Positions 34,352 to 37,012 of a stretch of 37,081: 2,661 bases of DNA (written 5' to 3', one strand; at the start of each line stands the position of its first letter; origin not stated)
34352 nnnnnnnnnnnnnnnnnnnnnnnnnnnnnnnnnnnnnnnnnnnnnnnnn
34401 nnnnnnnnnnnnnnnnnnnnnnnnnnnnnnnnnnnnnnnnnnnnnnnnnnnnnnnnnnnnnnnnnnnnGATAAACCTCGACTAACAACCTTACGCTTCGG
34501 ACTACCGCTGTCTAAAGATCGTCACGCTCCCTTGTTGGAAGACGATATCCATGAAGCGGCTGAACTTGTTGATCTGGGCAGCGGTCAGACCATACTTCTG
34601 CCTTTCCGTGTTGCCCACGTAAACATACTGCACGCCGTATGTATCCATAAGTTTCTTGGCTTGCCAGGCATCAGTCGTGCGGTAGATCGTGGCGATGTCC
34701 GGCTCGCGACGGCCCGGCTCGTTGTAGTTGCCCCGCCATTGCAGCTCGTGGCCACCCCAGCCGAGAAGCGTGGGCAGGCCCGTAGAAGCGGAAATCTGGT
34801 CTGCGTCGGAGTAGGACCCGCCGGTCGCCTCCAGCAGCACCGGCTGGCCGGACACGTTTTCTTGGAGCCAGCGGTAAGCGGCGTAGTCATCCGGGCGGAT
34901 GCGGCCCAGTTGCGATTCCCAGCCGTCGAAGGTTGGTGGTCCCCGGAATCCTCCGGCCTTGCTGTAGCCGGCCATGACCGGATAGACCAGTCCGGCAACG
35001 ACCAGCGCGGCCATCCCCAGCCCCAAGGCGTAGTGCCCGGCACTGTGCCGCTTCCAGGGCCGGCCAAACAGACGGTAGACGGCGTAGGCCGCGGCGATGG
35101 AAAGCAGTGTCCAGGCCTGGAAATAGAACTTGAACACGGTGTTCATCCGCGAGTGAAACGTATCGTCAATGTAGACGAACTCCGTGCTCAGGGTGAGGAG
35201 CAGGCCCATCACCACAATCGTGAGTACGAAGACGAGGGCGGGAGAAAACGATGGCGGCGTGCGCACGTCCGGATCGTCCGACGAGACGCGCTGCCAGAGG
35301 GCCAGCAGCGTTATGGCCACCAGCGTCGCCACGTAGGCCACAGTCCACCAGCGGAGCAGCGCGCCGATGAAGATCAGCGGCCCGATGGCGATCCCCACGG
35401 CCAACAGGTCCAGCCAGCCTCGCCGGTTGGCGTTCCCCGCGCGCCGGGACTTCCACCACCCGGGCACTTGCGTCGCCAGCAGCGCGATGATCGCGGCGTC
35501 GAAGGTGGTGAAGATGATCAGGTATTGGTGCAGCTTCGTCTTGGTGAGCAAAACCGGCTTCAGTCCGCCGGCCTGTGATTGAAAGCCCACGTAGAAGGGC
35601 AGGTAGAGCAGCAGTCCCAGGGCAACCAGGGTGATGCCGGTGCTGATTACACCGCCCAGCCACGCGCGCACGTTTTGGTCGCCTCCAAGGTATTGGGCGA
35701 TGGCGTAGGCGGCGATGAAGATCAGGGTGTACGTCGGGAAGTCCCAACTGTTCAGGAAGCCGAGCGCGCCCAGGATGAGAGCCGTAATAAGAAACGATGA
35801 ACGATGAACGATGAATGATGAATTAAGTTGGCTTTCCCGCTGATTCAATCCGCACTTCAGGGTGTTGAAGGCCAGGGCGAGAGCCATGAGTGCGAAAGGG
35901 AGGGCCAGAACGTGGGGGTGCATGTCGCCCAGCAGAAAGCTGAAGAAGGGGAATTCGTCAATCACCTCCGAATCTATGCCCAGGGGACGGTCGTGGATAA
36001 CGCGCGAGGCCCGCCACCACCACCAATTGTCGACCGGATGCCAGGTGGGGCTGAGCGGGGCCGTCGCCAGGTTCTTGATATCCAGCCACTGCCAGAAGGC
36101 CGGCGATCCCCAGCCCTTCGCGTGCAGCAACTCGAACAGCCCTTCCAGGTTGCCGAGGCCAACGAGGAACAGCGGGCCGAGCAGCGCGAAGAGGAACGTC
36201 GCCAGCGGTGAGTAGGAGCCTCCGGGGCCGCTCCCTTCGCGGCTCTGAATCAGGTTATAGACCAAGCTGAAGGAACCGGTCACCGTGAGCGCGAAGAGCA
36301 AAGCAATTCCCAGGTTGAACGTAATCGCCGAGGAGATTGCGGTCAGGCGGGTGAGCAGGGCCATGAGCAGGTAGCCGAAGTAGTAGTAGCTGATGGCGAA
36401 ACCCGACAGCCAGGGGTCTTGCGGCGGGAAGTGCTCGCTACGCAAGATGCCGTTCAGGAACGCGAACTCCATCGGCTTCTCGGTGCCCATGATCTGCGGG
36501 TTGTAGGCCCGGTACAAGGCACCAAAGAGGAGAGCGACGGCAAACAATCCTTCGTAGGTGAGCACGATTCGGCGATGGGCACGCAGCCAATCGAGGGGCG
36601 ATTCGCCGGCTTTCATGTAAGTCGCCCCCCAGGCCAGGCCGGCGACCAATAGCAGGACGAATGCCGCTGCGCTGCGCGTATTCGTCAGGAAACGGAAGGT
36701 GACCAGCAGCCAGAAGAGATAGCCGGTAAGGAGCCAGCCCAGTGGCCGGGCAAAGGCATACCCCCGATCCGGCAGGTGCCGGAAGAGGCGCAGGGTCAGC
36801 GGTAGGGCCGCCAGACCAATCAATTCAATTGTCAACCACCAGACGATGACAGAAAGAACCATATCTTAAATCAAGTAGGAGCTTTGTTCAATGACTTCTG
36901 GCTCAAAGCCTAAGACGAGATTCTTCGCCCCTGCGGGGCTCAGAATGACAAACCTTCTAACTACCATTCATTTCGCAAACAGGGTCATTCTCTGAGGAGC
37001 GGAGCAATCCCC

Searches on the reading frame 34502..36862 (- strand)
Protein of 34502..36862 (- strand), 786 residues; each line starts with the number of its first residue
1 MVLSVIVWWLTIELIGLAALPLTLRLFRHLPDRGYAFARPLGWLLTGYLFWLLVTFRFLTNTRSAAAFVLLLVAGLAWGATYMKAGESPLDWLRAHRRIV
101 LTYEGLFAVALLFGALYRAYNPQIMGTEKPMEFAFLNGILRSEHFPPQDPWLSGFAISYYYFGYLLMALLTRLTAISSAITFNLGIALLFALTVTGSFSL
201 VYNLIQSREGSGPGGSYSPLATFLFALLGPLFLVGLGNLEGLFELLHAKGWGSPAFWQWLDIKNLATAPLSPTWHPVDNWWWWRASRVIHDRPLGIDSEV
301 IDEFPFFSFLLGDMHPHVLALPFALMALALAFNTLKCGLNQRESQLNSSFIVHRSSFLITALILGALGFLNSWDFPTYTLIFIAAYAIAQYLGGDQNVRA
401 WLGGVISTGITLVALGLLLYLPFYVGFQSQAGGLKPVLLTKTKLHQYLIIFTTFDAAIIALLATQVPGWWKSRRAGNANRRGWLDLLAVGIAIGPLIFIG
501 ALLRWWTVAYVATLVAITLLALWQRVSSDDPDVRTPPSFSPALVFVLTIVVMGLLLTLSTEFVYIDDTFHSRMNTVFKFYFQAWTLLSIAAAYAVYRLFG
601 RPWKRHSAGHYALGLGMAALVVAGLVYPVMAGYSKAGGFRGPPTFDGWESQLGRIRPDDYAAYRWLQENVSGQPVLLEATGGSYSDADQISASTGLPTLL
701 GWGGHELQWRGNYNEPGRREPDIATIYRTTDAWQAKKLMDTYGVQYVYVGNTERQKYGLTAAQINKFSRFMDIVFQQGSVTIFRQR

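Call 59: search_protein_families(library=pfam, proteins=[window:34502-36862:-], max_evalue=0.001)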
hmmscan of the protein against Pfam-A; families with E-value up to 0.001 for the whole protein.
window:34502-36862:- (786 aa): 1 family
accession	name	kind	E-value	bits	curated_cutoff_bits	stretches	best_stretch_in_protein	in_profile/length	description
PF10060.15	DUF2298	-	1.9e-116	390.3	27.8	1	45-587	1-488/488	Uncharacterized membrane protein (DUF2298)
